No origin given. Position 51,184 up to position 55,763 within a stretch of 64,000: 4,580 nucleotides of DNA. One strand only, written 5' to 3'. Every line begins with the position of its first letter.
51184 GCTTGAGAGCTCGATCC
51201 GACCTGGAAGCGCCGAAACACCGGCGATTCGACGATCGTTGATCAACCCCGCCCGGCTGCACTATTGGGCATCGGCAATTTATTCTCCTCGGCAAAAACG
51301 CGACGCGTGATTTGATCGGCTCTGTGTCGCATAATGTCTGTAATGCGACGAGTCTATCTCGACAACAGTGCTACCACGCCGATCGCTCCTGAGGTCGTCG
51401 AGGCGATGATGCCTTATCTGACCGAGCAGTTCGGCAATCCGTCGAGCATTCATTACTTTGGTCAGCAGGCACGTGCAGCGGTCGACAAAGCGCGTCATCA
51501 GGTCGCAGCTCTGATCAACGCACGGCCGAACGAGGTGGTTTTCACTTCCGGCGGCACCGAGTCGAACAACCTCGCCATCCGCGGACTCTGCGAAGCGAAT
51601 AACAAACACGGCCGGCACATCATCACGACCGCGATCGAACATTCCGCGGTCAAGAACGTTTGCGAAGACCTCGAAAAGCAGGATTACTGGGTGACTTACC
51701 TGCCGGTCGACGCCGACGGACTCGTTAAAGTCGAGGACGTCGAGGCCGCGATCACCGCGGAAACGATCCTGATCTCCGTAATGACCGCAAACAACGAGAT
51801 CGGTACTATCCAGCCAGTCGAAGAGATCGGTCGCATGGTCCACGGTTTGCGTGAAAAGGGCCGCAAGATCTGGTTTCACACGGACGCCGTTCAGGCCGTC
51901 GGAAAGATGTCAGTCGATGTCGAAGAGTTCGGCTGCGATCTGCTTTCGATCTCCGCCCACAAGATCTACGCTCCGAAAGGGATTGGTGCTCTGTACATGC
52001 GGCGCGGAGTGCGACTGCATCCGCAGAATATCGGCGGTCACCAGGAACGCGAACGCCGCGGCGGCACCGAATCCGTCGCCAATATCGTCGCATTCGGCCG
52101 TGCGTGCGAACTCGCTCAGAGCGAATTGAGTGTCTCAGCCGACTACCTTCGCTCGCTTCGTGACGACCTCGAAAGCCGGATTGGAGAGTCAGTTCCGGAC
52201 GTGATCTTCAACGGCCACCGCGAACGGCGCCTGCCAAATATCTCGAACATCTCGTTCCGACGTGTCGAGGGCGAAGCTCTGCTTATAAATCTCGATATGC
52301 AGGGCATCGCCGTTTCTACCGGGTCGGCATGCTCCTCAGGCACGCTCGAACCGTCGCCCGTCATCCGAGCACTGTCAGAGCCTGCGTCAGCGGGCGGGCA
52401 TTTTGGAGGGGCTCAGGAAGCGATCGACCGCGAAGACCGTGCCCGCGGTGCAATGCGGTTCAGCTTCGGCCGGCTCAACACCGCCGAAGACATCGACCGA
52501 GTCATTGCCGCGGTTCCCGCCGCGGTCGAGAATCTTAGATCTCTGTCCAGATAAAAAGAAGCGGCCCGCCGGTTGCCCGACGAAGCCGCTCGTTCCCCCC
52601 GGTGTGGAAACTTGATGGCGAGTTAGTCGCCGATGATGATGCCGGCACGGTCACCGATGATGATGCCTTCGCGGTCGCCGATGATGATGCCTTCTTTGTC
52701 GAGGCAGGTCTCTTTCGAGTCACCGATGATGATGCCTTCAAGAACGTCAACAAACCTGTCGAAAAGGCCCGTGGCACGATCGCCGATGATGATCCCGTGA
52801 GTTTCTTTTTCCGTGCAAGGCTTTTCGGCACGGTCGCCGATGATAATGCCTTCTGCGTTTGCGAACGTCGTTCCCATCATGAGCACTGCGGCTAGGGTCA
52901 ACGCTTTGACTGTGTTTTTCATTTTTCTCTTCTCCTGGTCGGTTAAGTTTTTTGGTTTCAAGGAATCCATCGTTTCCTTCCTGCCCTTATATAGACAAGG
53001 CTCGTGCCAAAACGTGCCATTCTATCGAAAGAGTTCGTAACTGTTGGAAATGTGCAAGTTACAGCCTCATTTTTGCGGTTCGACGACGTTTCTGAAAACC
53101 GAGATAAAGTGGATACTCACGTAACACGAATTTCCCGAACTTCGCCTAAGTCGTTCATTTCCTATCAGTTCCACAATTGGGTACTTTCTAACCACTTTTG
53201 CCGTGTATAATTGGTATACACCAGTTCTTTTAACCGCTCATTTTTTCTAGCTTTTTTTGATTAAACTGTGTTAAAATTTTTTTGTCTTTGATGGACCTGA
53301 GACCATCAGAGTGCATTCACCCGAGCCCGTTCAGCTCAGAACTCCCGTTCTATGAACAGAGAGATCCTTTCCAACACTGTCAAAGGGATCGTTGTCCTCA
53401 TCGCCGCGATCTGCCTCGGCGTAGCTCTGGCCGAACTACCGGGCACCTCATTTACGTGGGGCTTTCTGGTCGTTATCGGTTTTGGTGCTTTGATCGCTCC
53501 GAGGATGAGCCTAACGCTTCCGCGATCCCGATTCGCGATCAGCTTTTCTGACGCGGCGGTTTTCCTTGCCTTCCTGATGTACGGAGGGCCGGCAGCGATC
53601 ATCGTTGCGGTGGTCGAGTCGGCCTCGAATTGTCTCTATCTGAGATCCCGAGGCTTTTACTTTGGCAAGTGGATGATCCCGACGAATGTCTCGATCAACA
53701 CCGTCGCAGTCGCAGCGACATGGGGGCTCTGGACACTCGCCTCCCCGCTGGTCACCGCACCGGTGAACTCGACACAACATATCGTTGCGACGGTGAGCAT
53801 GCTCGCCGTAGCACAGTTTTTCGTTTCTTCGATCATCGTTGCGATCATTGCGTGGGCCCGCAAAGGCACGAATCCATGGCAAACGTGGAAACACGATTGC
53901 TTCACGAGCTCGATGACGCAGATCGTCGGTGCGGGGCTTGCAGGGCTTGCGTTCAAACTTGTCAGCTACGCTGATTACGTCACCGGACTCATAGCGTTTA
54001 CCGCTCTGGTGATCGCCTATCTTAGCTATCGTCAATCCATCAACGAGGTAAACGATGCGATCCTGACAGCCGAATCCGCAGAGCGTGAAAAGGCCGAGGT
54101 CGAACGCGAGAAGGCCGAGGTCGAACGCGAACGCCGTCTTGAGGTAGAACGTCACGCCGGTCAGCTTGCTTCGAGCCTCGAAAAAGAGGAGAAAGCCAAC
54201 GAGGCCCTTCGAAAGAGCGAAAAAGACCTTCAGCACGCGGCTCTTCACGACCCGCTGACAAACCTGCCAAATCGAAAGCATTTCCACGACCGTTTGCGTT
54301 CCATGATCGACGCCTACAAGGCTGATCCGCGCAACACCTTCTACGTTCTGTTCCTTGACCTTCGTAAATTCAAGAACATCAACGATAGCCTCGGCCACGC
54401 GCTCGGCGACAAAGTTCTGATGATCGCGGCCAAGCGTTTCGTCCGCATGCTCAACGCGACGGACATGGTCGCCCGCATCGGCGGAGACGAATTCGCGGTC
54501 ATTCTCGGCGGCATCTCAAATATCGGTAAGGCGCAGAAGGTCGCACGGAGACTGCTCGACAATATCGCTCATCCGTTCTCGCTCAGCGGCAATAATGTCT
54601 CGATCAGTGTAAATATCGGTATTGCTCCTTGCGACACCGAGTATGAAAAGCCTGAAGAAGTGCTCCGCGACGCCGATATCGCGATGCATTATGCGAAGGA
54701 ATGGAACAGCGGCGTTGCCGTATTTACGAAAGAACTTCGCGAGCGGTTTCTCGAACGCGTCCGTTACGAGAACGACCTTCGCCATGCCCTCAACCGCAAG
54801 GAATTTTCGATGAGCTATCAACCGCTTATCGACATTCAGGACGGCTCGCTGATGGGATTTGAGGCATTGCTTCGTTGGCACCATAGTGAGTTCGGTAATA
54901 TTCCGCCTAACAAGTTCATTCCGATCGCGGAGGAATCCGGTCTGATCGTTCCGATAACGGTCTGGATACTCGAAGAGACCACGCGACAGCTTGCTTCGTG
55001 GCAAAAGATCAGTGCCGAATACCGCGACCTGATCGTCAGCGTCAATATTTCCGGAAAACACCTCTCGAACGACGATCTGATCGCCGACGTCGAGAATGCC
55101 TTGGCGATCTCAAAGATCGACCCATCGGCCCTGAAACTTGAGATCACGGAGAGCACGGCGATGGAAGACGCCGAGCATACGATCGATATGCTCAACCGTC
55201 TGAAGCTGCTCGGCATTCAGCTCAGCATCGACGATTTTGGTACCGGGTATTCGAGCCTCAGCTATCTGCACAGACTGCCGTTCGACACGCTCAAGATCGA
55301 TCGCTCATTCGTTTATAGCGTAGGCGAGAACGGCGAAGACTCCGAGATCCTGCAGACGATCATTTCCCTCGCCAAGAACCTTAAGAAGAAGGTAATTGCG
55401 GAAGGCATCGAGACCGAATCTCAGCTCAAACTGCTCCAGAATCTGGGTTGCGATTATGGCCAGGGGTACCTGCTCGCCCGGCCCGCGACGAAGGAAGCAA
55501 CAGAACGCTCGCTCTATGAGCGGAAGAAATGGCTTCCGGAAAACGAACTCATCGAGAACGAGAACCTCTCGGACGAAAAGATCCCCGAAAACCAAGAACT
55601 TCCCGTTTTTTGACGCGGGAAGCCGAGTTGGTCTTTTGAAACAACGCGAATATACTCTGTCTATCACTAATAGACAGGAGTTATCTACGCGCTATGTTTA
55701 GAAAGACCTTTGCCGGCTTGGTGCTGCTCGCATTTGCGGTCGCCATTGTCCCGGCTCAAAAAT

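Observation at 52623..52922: Small secreted protein carrying six exact GIIIGD repeats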

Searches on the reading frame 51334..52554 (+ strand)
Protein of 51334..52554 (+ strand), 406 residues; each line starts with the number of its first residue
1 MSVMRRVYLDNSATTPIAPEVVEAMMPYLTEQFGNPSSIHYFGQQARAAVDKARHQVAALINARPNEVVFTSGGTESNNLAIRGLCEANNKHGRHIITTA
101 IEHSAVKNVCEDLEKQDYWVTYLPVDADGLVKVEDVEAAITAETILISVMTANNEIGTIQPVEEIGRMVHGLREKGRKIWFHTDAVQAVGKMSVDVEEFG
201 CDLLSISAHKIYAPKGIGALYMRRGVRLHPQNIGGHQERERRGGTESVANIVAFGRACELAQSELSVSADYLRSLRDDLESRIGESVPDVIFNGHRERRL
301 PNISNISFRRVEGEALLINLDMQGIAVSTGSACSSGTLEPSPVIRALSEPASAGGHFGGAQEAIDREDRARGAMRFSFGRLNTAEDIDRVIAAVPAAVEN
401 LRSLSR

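Call 30: search_protein_families(library=pfam, proteins=[window:51334-52554:+], max_evalue=0.001)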
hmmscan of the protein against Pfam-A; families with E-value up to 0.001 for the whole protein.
window:51334-52554:+ (406 aa): 3 families
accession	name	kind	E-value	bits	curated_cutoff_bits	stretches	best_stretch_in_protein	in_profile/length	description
PF00266.25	Aminotran_5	-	7.5e-90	302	21.5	1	7-390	1-371/371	Aminotransferase class-V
PF00155.27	Aminotran_1_2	-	2.2e-06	27.6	19.7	1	50-175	44-178/361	Aminotransferase class I and II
PF01212.27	Beta_elim_lyase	-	2.6e-06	27.4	27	1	66-210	48-199/288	Beta-eliminating lyase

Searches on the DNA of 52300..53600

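Call 14: search_rna_families(source=window, start=52300, end=53600, threshold=evalue, max_evalue=10, show_alignments=2)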
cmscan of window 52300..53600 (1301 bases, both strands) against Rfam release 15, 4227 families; matches with E-value up to 10: 16.
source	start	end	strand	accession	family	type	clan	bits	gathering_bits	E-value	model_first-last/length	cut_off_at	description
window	52560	52622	-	RF00625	P11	Gene;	-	23.4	70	0.011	1-139/139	no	Pseudomonas sRNA P11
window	52920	53045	-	RF01767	SAM-III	Cis-reg; riboswitch;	-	18.3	45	0.52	1-82/82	no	SAM-III riboswitch aptamer (SMK box)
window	52549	52611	-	RF00236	ctRNA_pGA1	Gene; antisense;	-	18.2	45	1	1-79/79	no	ctRNA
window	52629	52728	+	RF01514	Afu_513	Gene; snRNA; snoRNA; CD-box;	-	17.2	48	0.51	1-103/103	no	A. fumigatus snoRNA Afu_513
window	53354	53405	-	RF01144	sR17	Gene; snRNA; snoRNA; CD-box;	-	16.5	36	0.53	1-55/55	no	Small nucleolar RNA sR17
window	52629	52683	+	RF01274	sR45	Gene; snRNA; snoRNA; CD-box;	-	16.2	40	1.5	1-55/55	no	Small nucleolar RNA sR45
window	52653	52704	+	RF01307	sR55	Gene; snRNA; snoRNA; CD-box;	-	14.7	35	2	1-65/65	no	Small nucleolar RNA sR55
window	52629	52668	+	RF01126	sR41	Gene; snRNA; snoRNA; CD-box;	-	14.3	54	1.6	1-53/53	no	Small nucleolar RNA sR41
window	52629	52683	+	RF01152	sR1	Gene; snRNA; snoRNA; CD-box;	-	14.1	45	0.82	1-57/57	no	Small nucleolar RNA sR1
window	52653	52704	+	RF01131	sR47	Gene; snRNA; snoRNA; CD-box;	CL00132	14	40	2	1-55/55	no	Small nucleolar RNA sR47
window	52631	52683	+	RF01138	sR23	Gene; snRNA; snoRNA; CD-box;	-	13.6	45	1.6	1-54/54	no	Small nucleolar RNA sR23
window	52629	52666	+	RF01276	sR53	Gene; snRNA; snoRNA; CD-box;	-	13.4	49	3.2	1-60/60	no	Small nucleolar RNA sR53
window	52629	52683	+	RF01136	sR28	Gene; snRNA; snoRNA; CD-box;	-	13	39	1.7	1-55/55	no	Small nucleolar RNA sR28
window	52608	52676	+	RF01734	Fluoride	Cis-reg; riboswitch;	-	12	34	3.7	1-64/64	no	Fluoride riboswitch aptamer (crcB RNA motif)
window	53391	53405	-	RF01122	sR39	Gene; snRNA; snoRNA; CD-box;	-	11.6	50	6.1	1-56/56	no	Small nucleolar RNA sR39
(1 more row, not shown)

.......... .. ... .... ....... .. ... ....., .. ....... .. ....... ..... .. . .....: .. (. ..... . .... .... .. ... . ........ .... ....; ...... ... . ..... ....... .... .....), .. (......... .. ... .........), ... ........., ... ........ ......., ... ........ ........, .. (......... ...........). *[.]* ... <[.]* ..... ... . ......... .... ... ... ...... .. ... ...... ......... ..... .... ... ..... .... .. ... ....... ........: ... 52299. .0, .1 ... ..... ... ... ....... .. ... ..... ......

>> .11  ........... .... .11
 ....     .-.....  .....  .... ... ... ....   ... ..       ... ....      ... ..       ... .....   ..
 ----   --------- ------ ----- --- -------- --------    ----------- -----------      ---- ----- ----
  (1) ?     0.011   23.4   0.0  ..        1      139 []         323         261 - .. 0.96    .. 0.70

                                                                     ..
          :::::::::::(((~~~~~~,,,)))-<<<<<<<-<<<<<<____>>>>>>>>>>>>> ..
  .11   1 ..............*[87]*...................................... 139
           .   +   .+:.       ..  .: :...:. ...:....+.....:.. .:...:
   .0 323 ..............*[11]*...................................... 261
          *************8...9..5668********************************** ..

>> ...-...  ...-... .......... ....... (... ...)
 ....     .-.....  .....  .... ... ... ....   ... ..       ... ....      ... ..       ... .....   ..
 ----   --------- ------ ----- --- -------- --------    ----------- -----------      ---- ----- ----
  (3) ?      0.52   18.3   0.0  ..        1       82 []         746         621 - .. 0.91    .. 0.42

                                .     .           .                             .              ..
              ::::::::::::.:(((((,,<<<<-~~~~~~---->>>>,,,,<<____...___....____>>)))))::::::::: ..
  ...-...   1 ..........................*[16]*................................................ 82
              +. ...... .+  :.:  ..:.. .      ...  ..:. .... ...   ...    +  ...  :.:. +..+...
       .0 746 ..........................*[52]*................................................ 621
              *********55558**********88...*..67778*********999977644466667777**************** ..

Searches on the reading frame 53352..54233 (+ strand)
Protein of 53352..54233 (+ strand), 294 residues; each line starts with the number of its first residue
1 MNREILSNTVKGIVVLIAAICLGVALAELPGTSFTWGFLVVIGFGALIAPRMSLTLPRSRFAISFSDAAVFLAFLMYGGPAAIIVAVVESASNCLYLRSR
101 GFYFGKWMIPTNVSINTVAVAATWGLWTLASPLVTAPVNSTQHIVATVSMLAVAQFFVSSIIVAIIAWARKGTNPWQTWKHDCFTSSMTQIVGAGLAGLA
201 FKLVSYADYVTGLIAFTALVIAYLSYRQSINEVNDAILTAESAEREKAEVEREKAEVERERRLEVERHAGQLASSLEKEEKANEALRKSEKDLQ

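Call 70: search_protein_families(library=pfam, proteins=[window:53352-54233:+], max_evalue=10)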
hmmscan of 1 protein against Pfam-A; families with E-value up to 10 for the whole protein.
seq(294 aa): 1 family
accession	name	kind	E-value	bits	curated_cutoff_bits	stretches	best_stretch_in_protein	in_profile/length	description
PF03154.20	Atrophin-1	-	7.1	5.1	29.9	1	233-279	593-640/992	Atrophin-1 family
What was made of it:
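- Tried and rejected: Its membrane domain matches no Pfam sensor family (call 70).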

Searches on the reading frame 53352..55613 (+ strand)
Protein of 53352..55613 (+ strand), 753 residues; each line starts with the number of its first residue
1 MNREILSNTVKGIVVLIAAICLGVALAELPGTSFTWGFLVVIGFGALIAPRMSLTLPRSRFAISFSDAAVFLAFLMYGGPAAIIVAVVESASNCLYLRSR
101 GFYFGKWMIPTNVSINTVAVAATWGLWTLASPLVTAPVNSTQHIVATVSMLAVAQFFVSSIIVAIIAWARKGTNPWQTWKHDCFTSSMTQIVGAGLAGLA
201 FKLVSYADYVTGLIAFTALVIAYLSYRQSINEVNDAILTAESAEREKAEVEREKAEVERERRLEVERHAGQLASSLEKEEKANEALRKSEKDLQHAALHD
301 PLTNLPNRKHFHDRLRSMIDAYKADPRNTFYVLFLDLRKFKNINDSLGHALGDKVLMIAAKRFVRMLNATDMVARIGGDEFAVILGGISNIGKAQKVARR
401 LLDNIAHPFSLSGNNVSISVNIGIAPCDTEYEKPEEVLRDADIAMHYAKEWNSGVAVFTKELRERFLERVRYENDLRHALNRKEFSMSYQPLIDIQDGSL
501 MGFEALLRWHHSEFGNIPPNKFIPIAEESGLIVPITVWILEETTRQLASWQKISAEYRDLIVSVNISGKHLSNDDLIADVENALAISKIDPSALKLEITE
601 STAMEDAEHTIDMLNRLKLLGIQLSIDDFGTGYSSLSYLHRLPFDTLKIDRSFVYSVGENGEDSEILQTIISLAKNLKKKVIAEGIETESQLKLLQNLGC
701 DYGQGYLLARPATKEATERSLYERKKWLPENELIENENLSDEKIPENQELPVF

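Call 30: search_protein_families(library=pfam, proteins=[window:53352-55613:+], max_evalue=0.001)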
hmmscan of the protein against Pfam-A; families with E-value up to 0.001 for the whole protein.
window:53352-55613:+ (753 aa): 2 families
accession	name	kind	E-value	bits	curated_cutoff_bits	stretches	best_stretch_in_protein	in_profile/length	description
PF00563.25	EAL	-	1.1e-78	264.3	31.3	1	474-711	2-236/236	EAL domain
PF00990.26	GGDEF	-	2.3e-42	144.9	23.8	1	297-450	1-156/161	Diguanylate cyclase, GGDEF domain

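Call 71: search_protein_families(library=ncbifam, proteins=[window:53352-55613:+], max_evalue=0.001)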
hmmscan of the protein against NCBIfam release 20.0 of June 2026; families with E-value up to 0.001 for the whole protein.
window:53352-55613:+ (753 aa): 28 families (the best 25 are shown)
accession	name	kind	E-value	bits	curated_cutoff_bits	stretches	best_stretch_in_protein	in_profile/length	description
NF045675.1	PhdiestaseDibA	equivalog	2e-130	436.1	980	1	285-716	191-620/623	phosphodiesterase DibA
NF053781.1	cdiGMPphdstlr2612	equivalog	3.1e-130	435.9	1600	1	289-719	832-1263/1268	Tlr1612 family c-di-GMP phosphodiesterase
NF052458.1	PhdiestGepA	equivalog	1.7e-109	367.3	1200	1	283-712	411-832/840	phosphodiesterase GepA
NF007474.0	PRK10060.1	equivalog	1.2e-104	350.9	782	1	287-726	227-659/663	cyclic di-GMP phosphodiesterase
NF008467.0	PRK11359.1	equivalog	4.1e-98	329.3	857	1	288-715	367-786/800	oxygen-sensing cyclic-di-GMP phosphodiesterase DosP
NF008807.1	PRK11829.1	equivalog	1.3e-82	277.9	733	1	280-714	225-655/670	biofilm formation regulator HmsP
NF007298.0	PRK09776.1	equivalog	3.4e-68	230.5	1135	1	287-715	674-1100/1111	diguanylate cyclase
NF007839.0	PRK10551.1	equivalog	1.9e-61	208.2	461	1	469-721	261-510/518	cyclic di-GMP phosphodiesterase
NF007423.1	PRK09966.1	equivalog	6.5e-52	176.7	325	1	212-449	158-390/390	diguanylate cyclase DgcN/YfiN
NF052596.1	RR_EAL_PvrR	equivalog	1.2e-49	169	580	1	472-723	143-391/398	response regulator cyclic di-GMP phosphodiesterase PvrR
NF045673.1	c-di-GMPRcptLapD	equivalog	2.1e-41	142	1020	1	283-713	223-646/647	cyclic di-GMP receptor LapD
TIGR00254.1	GGDEF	domain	1e-35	122.9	37.4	1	293-452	1-160/168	diguanylate cyclase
NF038266.1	diguan_SiaD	equivalog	1.3e-33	116.4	290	1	280-450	77-246/252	biofilm regulation diguanylate cyclase SiaD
NF007135.0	PRK09581.1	equivalog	5.6e-33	114.4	474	1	279-451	274-447/457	PleD family two-component system response regulator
NF008281.1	PRK11059.1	equivalog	1.4e-30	106.2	663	1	294-711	218-629/633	RNase E specificity factor CsrD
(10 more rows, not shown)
